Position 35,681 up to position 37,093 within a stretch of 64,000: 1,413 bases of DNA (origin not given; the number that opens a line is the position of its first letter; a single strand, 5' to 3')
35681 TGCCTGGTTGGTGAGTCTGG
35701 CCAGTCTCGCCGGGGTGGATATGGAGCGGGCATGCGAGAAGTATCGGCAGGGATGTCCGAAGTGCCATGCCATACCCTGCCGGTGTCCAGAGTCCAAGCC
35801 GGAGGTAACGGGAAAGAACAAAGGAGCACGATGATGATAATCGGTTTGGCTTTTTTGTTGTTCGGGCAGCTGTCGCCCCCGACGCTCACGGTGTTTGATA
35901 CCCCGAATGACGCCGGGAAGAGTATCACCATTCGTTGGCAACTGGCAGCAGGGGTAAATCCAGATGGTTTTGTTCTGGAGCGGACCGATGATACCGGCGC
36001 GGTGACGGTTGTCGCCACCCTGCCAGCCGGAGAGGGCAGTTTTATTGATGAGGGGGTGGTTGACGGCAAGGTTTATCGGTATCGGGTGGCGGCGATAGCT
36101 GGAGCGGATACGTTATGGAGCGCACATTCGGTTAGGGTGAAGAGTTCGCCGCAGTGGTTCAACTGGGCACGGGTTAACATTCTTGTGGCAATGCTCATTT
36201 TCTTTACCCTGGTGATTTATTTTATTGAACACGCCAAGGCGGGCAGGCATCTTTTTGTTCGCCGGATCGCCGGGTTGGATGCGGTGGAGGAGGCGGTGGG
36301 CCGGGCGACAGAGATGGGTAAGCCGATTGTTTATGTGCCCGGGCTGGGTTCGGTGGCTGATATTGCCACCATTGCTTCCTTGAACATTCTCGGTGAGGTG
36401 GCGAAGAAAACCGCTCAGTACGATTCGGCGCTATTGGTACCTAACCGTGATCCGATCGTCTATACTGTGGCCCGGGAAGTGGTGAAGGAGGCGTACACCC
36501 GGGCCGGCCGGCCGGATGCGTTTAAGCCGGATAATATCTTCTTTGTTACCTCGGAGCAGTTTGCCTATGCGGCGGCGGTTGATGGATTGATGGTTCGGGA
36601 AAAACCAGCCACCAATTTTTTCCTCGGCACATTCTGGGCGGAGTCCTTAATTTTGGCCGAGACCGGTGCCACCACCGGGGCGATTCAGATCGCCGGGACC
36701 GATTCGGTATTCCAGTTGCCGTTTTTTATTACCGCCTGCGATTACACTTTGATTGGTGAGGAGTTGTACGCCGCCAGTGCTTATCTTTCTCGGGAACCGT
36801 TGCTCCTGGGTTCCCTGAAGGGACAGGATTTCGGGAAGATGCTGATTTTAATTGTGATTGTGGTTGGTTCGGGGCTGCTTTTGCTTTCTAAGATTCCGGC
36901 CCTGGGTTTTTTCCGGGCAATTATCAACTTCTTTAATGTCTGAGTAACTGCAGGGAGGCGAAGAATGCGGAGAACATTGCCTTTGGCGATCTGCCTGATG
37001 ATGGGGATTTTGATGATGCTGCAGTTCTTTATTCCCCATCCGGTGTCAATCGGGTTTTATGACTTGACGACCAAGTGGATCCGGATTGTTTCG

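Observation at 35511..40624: Uncharacterised envelope operon built from two paralogous gene pairs plus an outer-membrane beta-barrel, led by a MazG-like gene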

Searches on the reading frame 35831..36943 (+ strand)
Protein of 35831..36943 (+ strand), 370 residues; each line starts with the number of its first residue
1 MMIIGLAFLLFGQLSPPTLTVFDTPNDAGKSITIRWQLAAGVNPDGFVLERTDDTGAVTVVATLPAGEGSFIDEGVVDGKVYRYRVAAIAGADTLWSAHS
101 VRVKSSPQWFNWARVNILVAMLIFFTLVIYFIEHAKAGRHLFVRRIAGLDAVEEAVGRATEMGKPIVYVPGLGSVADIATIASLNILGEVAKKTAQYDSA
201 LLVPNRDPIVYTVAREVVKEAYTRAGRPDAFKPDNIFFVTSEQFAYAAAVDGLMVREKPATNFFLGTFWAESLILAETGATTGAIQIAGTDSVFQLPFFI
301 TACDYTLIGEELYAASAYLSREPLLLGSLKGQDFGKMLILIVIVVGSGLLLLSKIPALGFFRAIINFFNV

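Call 3: search_protein_families(library=pfam, proteins=[window:35831-36943:+], max_evalue=1)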
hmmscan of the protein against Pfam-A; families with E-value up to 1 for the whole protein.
window:35831-36943:+ (370 aa): 1 family
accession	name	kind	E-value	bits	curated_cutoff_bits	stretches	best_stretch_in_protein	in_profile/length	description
PF20539.3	DUF6754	-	7.7e-123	409.1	27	1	107-350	3-246/257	Domain of unknown function (DUF6754)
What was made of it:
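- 36233..36835 (+): A residues 135-335: DUF6754 domain, predicted cytoplasmic, the most conserved element of the system. PF20539 E 8e-123 (call 3).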

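Call 4: search_protein_families(library=ncbifam, proteins=[window:35831-36943:+], max_evalue=1)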
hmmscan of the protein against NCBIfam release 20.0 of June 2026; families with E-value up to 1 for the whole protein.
window:35831-36943:+ (370 aa): 0 families

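Call 10: find_homologous_proteins(query=window:35831-36943:+)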
Query window:35831-36943:+ (370 aa): 8000 proteins with E <= 0.001 among 8000 candidates; the best 120 are listed.
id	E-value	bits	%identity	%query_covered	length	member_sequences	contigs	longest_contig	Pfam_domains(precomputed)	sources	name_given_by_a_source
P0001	1.7e-234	795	99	100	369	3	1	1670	PF20539.4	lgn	-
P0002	1.4e-201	687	86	98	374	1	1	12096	PF20539.4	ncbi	-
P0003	2.0e-195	667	84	99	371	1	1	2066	PF20539.4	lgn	-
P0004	2.2e-194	663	83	98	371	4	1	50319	PF20539.4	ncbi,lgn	-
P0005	6.7e-193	659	82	98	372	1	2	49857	PF20539.4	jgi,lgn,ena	jgi:hypothetical protein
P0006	3.9e-192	656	83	100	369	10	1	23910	PF20539.4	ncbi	ncbi:MAG: fibronectin type III domain-containing protein [candidate division WOR-3 bacterium]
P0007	8.0e-192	655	82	100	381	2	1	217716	PF20539.4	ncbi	-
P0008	8.7e-191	652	80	100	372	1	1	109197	PF20539.4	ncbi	-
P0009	4.6e-190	649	81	100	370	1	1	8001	PF20539.4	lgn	-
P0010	2.5e-189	647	82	98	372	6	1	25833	PF20539.4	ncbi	-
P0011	4.3e-189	646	80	100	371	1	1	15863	PF20539.4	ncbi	-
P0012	1.8e-188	644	79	100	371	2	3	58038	PF20539.4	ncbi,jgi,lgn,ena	-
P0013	1.2e-187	641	80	99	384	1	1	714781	PF20539.4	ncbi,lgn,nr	ncbi:hypothetical protein HPY86_03285 [candidate division WOR-3 bacterium]|nr:hypothetical protein [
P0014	4.0e-187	640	80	99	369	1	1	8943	PF20539.4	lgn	-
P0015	5.0e-186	636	81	98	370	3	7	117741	PF20539.4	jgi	-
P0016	6.9e-186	635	80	99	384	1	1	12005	PF20539.4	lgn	-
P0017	1.9e-185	634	81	97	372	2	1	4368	PF20539.4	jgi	-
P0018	4.1e-185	633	81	98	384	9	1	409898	PF20539.4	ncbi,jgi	-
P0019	1.9e-184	631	80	99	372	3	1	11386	PF20539.4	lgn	-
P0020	4.0e-178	610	78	96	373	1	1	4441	PF20539.4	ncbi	ncbi:MAG: fibronectin type III domain-containing protein [candidate division WOR-3 bacterium]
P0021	4.6e-178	610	77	97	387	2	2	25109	PF20539.4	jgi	jgi:hypothetical protein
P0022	2.5e-175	601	78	94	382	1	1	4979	PF20539.4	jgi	-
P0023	4.7e-174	597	75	98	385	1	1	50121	PF20539.4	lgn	-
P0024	6.0e-174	596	78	94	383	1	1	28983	PF20539.4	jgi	jgi:hypothetical protein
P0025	2.6e-173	594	73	98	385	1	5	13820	PF20539.4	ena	-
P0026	6.1e-173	593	76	97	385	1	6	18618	PF20539.4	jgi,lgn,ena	-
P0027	7.4e-173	593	78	94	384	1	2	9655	PF20539.4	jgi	-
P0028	1.1e-172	592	73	98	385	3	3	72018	PF20539.4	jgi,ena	-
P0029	1.2e-172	592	78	94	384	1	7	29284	PF20539.4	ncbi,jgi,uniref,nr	ncbi:hypothetical protein FJY68_08815 [candidate division WOR-3 bacterium]|uniref:Fibronectin type-I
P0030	3.2e-172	591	77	94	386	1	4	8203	PF20539.4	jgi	jgi:hypothetical protein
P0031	3.3e-172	590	74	99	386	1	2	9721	PF20539.4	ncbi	ncbi:MAG: fibronectin type III domain-containing protein [candidate division WOR-3 bacterium]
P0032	4.4e-172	590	77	95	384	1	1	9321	PF20539.4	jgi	jgi:hypothetical protein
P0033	5.4e-172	590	77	94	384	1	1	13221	PF20539.4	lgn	-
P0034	1.2e-171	589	75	96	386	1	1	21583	PF20539.4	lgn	-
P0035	1.3e-171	589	74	97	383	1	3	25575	PF20539.4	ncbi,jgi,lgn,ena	-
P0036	2.7e-171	587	75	97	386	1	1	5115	PF20539.4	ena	-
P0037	5.6e-171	586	78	94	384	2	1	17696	PF20539.4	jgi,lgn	jgi:hypothetical protein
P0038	5.9e-171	586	77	96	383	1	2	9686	PF20539.4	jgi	jgi:hypothetical protein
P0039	1.0e-170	586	77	96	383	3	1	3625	PF20539.4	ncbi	-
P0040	1.1e-170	586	75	97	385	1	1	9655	PF20539.4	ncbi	-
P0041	1.3e-170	585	75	97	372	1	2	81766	PF20539.4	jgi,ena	-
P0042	1.6e-170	585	75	97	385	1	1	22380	PF20539.4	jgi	jgi:hypothetical protein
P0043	2.3e-170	584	77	94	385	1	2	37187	PF20539.4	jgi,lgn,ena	-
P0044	2.3e-170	584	77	95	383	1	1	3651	PF20539.4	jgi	jgi:hypothetical protein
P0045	2.7e-170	584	78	97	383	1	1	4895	PF20539.4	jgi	-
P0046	3.5e-170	584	76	96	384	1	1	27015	PF20539.4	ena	-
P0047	3.6e-170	584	78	94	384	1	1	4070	PF20539.4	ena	-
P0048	4.0e-170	584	71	98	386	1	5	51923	PF20539.4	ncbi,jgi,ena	-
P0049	5.3e-170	583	76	96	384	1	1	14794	PF20539.4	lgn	-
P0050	5.3e-170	583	76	95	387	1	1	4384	PF20539.4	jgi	jgi:hypothetical protein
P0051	7.3e-170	583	77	94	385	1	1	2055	PF20539.4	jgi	jgi:hypothetical protein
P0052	7.5e-170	583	76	95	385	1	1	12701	PF20539.4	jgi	jgi:hypothetical protein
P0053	9.3e-170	582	77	94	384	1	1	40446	PF20539.4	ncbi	-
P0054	1.1e-169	582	77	95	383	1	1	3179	PF20539.4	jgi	jgi:hypothetical protein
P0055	1.3e-169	582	77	94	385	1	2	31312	PF20539.4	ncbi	ncbi:MAG: fibronectin type III domain-containing protein [candidate division WOR-3 bacterium]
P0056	1.8e-169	581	74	96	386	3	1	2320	PF20539.4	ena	-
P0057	2.3e-169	581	76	96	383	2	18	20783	PF20539.4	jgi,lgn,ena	jgi:hypothetical protein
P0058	3.4e-169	581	92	78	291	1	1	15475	PF20539.4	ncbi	ncbi:MAG: DUF6754 domain-containing protein, partial [candidate division WOR-3 bacterium]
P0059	5.7e-169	580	76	96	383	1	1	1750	PF20539.4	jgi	jgi:hypothetical protein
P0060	6.8e-169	580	75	95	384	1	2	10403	PF00041.28,PF20539.4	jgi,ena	-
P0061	8.3e-169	579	73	97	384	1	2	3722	PF20539.4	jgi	-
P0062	9.3e-169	579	77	94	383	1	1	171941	PF20539.4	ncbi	-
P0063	1.0e-168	579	76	94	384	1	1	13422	PF00041.28,PF20539.4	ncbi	-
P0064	1.1e-168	579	75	97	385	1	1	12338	PF20539.4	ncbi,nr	ncbi:fibronectin type III domain-containing protein [candidate division WOR-3 bacterium]|nr:fibronec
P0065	1.1e-168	579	75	96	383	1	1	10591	PF20539.4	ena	-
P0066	1.1e-168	579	76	96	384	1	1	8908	PF20539.4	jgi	jgi:hypothetical protein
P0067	1.4e-168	579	74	96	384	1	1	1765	PF20539.4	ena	-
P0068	1.4e-168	579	75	96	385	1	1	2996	PF20539.4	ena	-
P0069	1.5e-168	578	75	96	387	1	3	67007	PF20539.4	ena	-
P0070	1.8e-168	578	76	94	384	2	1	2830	PF20539.4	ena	-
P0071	1.9e-168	578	75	96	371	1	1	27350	PF20539.4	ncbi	ncbi:MAG: DUF6754 domain-containing protein [candidate division WOR-3 bacterium]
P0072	1.9e-168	578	75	96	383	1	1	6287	PF20539.4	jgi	jgi:hypothetical protein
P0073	2.7e-168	578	73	97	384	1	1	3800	PF20539.4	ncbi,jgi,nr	ncbi:fibronectin type III domain-containing protein [candidate division WOR-3 bacterium]|nr:fibronec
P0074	3.1e-168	577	76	94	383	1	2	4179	PF20539.4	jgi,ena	jgi:hypothetical protein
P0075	3.9e-168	577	73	99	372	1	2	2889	PF20539.4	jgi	-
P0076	4.4e-168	577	76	94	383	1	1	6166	PF20539.4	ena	-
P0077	4.5e-168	577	75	96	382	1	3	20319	PF20539.4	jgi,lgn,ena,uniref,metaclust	uniref:DUF6754 domain-containing protein n=1 Tax=candidate division WOR-3 bacterium TaxID=2052148 Re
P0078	6.9e-168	576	75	95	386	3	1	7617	PF20539.4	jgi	jgi:hypothetical protein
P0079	7.3e-168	576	73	100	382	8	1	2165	PF20539.4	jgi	-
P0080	1.2e-167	576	76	94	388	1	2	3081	PF20539.4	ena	-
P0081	1.4e-167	575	76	96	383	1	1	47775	PF20539.4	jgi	jgi:hypothetical protein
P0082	4.2e-167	574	74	96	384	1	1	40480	PF20539.4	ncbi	-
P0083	8.8e-167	573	74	96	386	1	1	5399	PF20539.4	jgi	-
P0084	9.0e-167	573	74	96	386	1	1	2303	PF20539.4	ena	-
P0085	9.4e-167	573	74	96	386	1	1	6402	PF20539.4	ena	-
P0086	1.1e-166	572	73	96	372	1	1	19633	PF20539.4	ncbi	ncbi:MAG: DUF6754 domain-containing protein [bacterium]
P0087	2.2e-166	571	75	96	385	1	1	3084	PF20539.4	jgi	jgi:hypothetical protein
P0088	2.3e-166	571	70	98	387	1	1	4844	PF20539.4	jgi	jgi:hypothetical protein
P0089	2.5e-166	571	75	95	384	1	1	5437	PF20539.4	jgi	jgi:hypothetical protein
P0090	3.6e-166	571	74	97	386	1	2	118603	PF20539.4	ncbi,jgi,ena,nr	ncbi:MAG TPA: fibronectin type III domain-containing protein [bacterium]|nr:fibronectin type III dom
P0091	3.8e-166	571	76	95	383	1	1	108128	PF20539.4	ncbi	-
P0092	4.4e-166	570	75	96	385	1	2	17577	PF20539.4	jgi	jgi:hypothetical protein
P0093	5.0e-166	570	75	95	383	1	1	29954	PF20539.4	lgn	-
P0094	6.0e-166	570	74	96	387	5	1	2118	PF20539.4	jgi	jgi:hypothetical protein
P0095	6.0e-166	570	75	96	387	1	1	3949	PF20539.4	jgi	-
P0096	6.6e-166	570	75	96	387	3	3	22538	PF20539.4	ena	-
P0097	8.9e-166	569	74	94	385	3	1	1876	PF20539.4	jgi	jgi:hypothetical protein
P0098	9.7e-166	569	74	95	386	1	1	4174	PF20539.4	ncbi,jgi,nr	ncbi:hypothetical protein FJY69_04805 [candidate division WOR-3 bacterium]|nr:hypothetical protein [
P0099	1.2e-165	569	74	97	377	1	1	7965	PF20539.4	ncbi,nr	ncbi:MAG: hypothetical protein NTX53_05430 [candidate division WOR-3 bacterium]|nr:hypothetical prot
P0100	1.4e-165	569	76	94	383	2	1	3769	PF20539.4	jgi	-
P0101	1.4e-165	569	74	96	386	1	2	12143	PF20539.4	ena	-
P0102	2.2e-165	568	71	100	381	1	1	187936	PF20539.4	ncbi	-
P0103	5.8e-165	567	74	94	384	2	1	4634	PF20539.4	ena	-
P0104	9.0e-165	566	74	96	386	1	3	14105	PF20539.4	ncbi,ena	-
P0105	1.2e-164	566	73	96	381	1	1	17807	PF20539.4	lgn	-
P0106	3.0e-164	564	73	97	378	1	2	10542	PF20539.4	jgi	jgi:hypothetical protein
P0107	3.7e-164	564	75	96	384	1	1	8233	PF20539.4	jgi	jgi:hypothetical protein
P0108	4.4e-164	564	71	100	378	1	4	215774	PF20539.4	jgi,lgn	jgi:hypothetical protein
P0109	5.1e-164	564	75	95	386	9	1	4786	PF20539.4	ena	-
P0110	1.3e-162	559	72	96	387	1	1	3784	PF20539.4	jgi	jgi:hypothetical protein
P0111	2.3e-158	545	68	85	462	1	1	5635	PF20539.4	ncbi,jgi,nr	ncbi:hypothetical protein FJY71_01350 [candidate division WOR-3 bacterium]|nr:hypothetical protein [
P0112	1.5e-156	539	76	87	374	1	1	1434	PF20539.4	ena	-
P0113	1.6e-156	539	69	98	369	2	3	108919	PF20539.4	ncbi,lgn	ncbi:MAG: DUF6754 domain-containing protein [candidate division WOR-3 bacterium]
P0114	1.3e-154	533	75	88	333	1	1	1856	PF20539.4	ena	-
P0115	1.6e-154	532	68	98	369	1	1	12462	PF20539.4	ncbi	-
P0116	4.6e-153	528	67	99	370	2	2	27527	PF20539.4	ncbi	ncbi:MAG: fibronectin type III domain-containing protein [candidate division WOR-3 bacterium]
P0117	5.3e-153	527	66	100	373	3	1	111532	PF20539.4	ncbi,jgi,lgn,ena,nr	ncbi:MAG: fibronectin type III domain-containing protein [Candidatus Latescibacteria bacterium]|nr:f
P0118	8.1e-153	527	67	99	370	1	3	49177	PF20539.4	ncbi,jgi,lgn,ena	-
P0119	2.3e-152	525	83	79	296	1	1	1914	PF20539.4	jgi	jgi:hypothetical protein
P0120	2.7e-152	525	65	100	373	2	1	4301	PF20539.4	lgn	-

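Call 13: find_related_loci(query=A1, collection=genome_contigs, flank=8000)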
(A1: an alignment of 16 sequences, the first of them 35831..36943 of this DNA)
Query A1 (370 aa) in genome_contigs; peptide patterns used: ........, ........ (x = any residue, [..] = any of these).
600 stretches matched a pattern (row limit reached: there are more); 560 encode a relative of the query (tblastn E <= 1e-3); the best 80 are kept; 80 distinct loci.
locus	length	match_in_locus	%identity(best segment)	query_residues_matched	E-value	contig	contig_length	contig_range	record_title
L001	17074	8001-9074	84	1-359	0e+0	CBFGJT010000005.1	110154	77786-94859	MAG: candidate division WOR-3 bacterium isolate QZM1.Bin.120.optimized.1 genome assembly, contig: NODE_5_length_110154_c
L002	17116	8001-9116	81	3-370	0e+0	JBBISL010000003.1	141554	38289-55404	MAG: candidate division WOR-3 bacterium isolate SLF170214_bin_372 NODE_128_length_141554_cov_6.126418, whole genome shot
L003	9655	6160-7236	75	13-370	7e-179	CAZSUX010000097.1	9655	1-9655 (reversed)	MAG TPA_asm: uncultured bacterium isolate binchicken_co129_836 genome assembly, contig: NODE_22678_length_9655_cov_6.272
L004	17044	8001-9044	77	22-369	1e-175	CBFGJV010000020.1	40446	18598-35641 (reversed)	MAG: candidate division WOR-3 bacterium isolate SZTDM_202302_bins_28.1 genome assembly, contig: NODE_20_length_40446_cov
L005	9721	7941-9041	74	5-370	1e-178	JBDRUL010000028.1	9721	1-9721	MAG: candidate division WOR-3 bacterium isolate SZTDM-2_201709_bins_32 SZTDM-2_201709_bins_32_scaffold_28, whole genome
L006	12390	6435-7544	72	12-370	3e-175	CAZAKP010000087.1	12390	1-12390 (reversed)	MAG TPA_asm: uncultured bacterium isolate SRP098346_co1_22 genome assembly, contig: NODE_6145_length_12390_cov_16.210620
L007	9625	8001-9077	75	13-370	2e-169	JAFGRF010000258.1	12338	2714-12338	MAG: candidate division WOR-3 bacterium isolate Zod_Metabat.816 k87_7107374, whole genome shotgun sequence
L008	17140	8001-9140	71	2-370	8e-168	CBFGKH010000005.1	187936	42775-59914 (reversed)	MAG: candidate division WOR-3 bacterium isolate SZTDM_202207_bins_15.1 genome assembly, contig: NODE_5_length_187936_cov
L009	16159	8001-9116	66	1-370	3e-161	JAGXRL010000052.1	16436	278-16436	MAG: Candidatus Latescibacterota bacterium isolate CROMO_A_102 c_000000283208, whole genome shotgun sequence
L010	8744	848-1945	68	9-370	4e-155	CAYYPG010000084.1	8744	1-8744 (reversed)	MAG TPA_asm: uncultured bacterium isolate binchicken_co40_72 genome assembly, contig: NODE_3577_length_8744_cov_24.53285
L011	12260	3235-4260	70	1-336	2e-152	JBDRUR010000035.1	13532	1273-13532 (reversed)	MAG: candidate division WOR-3 bacterium isolate SZTDM-2_201709_bins_141 SZTDM-2_201709_bins_141_scaffold_35, whole genom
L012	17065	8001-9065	62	6-361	2e-140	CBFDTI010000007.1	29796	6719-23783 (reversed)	MAG TPA_asm: uncultured bacterium isolate SRR6823440_binner123_Refined_58 genome assembly, contig: ERZ650341.632, whole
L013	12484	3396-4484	58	2-369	7e-138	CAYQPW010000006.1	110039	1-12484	MAG TPA_asm: uncultured bacterium isolate SRP214966_co6_155 genome assembly, contig: NODE_41_length_110039_cov_15.328102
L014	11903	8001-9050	61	14-362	9e-137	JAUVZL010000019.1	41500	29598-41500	MAG: Candidatus Stahlbacteria bacterium isolate CSMAG_1267 CSMAG_1267_k141_906552_length_41500_cov_24.8308, whole genome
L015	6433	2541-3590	61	14-362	5e-137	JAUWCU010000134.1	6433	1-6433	MAG: Candidatus Stahlbacteria bacterium isolate CSMAG_2146 CSMAG_2146_k141_740761_length_6433_cov_15.8999, whole genome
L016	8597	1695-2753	60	2-352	2e-136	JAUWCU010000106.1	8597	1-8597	MAG: Candidatus Stahlbacteria bacterium isolate CSMAG_2146 CSMAG_2146_k141_786291_length_8597_cov_12.0000, whole genome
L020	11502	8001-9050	60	14-362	2e-133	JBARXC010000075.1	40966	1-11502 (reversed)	MAG: bacterium isolate MFD12922_ilm_asm_bin33 k127_84697, whole genome shotgun sequence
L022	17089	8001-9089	56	1-362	3e-132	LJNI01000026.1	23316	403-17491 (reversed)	MAG: candidate division TA06 bacterium DG_78 WOR1_52_54_2471, whole genome shotgun sequence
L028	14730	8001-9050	56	14-362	1e-128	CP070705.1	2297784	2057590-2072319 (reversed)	MAG: candidate division WOR-3 bacterium isolate bin53 chromosome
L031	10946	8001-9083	59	2-361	1e-127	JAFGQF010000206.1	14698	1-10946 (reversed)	MAG: candidate division WOR-3 bacterium isolate Zod_Metabat.732 k87_5002189, whole genome shotgun sequence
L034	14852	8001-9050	56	14-362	5e-129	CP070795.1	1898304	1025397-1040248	MAG: candidate division WOR-3 bacterium isolate bin1428 chromosome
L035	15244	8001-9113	56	14-370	1e-126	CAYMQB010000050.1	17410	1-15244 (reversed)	MAG TPA_asm: uncultured bacterium isolate binchicken_co228_479 genome assembly, contig: NODE_4546_length_17410_cov_45.68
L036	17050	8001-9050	56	14-362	6e-127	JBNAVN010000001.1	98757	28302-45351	MAG: bacterium isolate Kamch4342-D-MF-039 bin23.fa-1, whole genome shotgun sequence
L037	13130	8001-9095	55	6-366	9e-127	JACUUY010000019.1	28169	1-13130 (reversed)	MAG: candidate division WOR-3 bacterium isolate Kmv43 NODE_775_length_28169_cov_8.568720, whole genome shotgun sequence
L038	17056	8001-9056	58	5-352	2e-126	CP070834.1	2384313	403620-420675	MAG: candidate division WOR-3 bacterium isolate bin1061 chromosome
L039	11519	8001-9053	55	15-370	3e-126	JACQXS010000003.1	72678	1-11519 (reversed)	MAG: Candidatus Stahlbacteria bacterium isolate NC_groundwater_1521_Pr4_B-0.1um_38_3 SR1-18-B1_scaffold_88701, whole gen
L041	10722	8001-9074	55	6-361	7e-126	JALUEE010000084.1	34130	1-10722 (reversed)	MAG: candidate division WOR-3 bacterium isolate S143_metabat1_scaf2bin.012 S143_NODE_434_length_34130_cov_13.418463, who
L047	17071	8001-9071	57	8-362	1e-123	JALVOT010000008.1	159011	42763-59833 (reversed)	MAG: candidate division WOR-3 bacterium isolate A3_metabat1_scaf2bin.006 A3_NODE_22_length_159011_cov_75.978576, whole g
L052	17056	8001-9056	54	4-353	1e-122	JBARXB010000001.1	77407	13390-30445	MAG: bacterium isolate MFD12922_ilm_asm_bin34 k127_100218, whole genome shotgun sequence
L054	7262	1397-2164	70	108-370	1e-122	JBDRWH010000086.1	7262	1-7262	MAG: candidate division WOR-3 bacterium isolate JZ-4_201808_bins_67 JZ-4_201808_bins_67_scaffold_86, whole genome shotgu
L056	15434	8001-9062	57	15-364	6e-122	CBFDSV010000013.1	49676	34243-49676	MAG TPA_asm: uncultured bacterium isolate SRR6823440_binner123_Refined_64 genome assembly, contig: ERZ650341.207, whole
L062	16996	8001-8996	59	23-352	7e-129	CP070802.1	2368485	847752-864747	MAG: candidate division WOR-3 bacterium isolate bin1351 chromosome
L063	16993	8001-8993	56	23-349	2e-119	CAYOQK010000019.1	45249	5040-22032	MAG TPA_asm: uncultured bacterium isolate binchicken_co219_10 genome assembly, contig: k141_58095, whole genome shotgun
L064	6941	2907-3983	53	6-362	3e-119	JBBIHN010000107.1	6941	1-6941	MAG: candidate division WOR-3 bacterium isolate TCF170221_bin_115 NODE_8932_length_6941_cov_4.792623, whole genome shotg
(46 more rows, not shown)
